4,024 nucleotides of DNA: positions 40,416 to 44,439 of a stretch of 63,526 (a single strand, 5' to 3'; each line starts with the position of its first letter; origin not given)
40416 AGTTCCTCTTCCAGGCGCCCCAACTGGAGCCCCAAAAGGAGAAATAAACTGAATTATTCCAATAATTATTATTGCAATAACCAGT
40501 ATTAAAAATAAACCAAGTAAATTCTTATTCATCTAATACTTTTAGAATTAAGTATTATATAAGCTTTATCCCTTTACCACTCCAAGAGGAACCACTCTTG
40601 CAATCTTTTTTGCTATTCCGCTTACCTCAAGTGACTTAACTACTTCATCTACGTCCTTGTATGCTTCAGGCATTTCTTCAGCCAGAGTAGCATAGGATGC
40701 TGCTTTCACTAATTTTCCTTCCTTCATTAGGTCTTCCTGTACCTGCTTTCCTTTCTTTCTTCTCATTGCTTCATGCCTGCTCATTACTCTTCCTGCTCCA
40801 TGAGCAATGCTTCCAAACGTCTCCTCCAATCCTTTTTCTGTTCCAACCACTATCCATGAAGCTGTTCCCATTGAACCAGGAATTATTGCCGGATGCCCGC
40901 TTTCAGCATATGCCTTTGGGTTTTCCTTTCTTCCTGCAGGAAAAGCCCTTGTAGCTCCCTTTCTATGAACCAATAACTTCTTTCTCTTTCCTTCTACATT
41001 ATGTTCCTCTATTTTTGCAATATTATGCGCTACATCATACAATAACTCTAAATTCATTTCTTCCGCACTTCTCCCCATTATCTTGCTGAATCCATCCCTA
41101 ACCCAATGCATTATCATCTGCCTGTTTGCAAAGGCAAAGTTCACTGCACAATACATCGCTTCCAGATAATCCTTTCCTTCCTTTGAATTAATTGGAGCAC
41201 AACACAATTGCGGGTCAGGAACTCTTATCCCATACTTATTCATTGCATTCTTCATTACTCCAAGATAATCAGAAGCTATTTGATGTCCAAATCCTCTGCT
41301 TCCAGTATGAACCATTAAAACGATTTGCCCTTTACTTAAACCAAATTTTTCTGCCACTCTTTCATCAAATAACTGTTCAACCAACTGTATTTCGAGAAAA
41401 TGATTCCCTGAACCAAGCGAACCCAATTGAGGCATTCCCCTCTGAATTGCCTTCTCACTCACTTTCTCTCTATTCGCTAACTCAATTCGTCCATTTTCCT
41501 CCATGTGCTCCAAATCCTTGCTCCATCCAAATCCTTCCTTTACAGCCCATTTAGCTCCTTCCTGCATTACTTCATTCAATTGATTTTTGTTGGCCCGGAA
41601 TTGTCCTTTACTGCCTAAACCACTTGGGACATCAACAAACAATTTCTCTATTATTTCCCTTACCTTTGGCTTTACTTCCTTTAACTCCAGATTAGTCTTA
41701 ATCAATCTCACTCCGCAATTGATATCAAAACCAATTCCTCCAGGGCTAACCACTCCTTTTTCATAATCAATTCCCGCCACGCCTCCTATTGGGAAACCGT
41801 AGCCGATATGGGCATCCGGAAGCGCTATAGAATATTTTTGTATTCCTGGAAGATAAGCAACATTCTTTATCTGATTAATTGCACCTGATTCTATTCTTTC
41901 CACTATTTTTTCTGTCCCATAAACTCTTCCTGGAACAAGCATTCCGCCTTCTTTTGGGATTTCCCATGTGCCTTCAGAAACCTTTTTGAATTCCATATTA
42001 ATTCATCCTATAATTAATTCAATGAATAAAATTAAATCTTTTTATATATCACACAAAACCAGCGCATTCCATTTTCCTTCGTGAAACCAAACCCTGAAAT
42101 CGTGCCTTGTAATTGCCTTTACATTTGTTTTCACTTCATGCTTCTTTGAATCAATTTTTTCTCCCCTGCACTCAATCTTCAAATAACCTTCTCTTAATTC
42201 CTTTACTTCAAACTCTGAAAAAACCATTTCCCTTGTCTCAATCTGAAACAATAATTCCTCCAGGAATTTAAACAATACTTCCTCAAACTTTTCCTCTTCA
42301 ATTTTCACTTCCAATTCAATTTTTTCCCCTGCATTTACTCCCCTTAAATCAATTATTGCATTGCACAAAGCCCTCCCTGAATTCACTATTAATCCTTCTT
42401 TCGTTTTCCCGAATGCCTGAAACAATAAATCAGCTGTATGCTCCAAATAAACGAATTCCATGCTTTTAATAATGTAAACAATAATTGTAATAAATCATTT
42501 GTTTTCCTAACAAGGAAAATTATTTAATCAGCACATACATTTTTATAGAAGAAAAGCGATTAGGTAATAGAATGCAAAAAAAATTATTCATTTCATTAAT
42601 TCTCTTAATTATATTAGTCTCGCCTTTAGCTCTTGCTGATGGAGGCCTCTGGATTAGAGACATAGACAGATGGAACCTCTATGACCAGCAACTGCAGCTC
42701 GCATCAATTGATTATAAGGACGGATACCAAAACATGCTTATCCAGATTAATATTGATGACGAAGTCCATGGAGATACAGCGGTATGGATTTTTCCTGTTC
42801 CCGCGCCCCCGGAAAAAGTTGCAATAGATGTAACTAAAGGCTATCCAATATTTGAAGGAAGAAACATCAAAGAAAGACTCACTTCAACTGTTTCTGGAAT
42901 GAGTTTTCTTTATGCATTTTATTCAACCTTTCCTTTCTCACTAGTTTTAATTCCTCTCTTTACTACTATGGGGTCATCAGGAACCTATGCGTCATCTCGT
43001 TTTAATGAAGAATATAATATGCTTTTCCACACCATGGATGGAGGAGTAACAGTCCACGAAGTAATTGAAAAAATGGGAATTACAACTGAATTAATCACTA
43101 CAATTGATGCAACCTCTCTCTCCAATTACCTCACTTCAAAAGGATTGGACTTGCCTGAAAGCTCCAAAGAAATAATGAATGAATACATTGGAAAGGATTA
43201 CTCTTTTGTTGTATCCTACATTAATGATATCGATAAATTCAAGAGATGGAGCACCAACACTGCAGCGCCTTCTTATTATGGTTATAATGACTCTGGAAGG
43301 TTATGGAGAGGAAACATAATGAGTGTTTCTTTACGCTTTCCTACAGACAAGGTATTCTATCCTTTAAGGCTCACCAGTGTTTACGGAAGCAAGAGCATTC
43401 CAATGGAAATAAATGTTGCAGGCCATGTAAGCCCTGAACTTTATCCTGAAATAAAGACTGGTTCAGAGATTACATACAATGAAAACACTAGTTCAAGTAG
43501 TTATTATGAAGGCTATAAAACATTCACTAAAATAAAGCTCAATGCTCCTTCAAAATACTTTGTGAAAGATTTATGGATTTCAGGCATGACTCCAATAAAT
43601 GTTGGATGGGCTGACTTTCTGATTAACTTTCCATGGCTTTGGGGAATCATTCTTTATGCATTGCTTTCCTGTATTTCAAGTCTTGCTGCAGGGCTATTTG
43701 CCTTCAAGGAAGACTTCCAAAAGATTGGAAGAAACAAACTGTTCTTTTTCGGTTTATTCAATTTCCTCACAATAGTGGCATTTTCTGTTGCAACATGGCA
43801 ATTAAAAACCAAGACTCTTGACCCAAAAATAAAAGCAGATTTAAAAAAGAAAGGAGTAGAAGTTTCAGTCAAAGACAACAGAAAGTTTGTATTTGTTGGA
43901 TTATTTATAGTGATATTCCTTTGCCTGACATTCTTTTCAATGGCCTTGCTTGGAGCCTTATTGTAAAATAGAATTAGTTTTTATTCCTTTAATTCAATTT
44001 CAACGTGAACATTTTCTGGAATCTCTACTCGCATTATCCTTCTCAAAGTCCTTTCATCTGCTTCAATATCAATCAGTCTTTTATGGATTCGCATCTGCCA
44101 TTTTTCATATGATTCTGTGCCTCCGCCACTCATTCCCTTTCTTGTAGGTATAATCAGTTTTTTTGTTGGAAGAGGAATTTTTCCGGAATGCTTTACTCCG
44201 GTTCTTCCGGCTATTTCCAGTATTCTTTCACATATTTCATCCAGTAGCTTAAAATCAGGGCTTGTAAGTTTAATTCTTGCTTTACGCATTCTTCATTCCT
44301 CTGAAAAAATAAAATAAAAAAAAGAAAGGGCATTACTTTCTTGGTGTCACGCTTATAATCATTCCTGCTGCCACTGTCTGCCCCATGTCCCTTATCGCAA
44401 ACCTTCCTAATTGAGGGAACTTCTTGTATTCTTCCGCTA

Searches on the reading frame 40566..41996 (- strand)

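Call 65: search_protein_families(library=pfam, proteins=[window:40566-41996:-], max_evalue=0.001)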
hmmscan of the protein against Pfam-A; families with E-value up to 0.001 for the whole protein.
window:40566-41996:- (476 aa): 1 family
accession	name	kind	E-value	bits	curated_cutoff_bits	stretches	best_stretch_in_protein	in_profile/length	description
PF01139.22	RtcB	-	5.7e-177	589.6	27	1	42-476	1-426/426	tRNA-splicing ligase RtcB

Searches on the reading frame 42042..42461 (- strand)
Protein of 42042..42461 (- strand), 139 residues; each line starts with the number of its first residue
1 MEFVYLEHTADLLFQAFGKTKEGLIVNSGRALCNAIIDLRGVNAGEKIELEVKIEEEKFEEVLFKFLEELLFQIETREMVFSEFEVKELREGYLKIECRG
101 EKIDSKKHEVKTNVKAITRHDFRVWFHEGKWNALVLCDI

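Call 65: search_protein_families(library=pfam, proteins=[window:42042-42461:-], max_evalue=0.001)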
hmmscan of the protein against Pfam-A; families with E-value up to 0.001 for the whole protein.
window:42042-42461:- (139 aa): 1 family
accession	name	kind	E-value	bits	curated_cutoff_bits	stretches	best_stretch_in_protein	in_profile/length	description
PF01951.21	Archease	-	9.8e-36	123.5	25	1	3-139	1-136/136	Archease protein family (MTH1598/TM1083)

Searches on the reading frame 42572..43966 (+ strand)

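Call 65: search_protein_families(library=pfam, proteins=[window:42572-43966:+], max_evalue=0.001)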
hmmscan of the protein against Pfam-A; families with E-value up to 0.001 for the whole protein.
window:42572-43966:+ (464 aa): 1 family
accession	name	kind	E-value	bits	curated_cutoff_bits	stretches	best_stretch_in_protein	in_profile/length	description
PF10092.14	DUF2330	-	9.6e-06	25.4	24.7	0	156-270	106-201/279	Uncharacterized protein conserved in bacteria (DUF2330)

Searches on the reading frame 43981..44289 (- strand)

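Call 65: search_protein_families(library=pfam, proteins=[window:43981-44289:-], max_evalue=0.001)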
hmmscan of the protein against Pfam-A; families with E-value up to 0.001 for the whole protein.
window:43981-44289:- (102 aa): 1 family
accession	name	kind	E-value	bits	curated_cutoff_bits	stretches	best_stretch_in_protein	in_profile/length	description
PF00338.27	Ribosomal_S10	-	4.2e-27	94.7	21.2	1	5-99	1-98/98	Ribosomal protein S10p/S20e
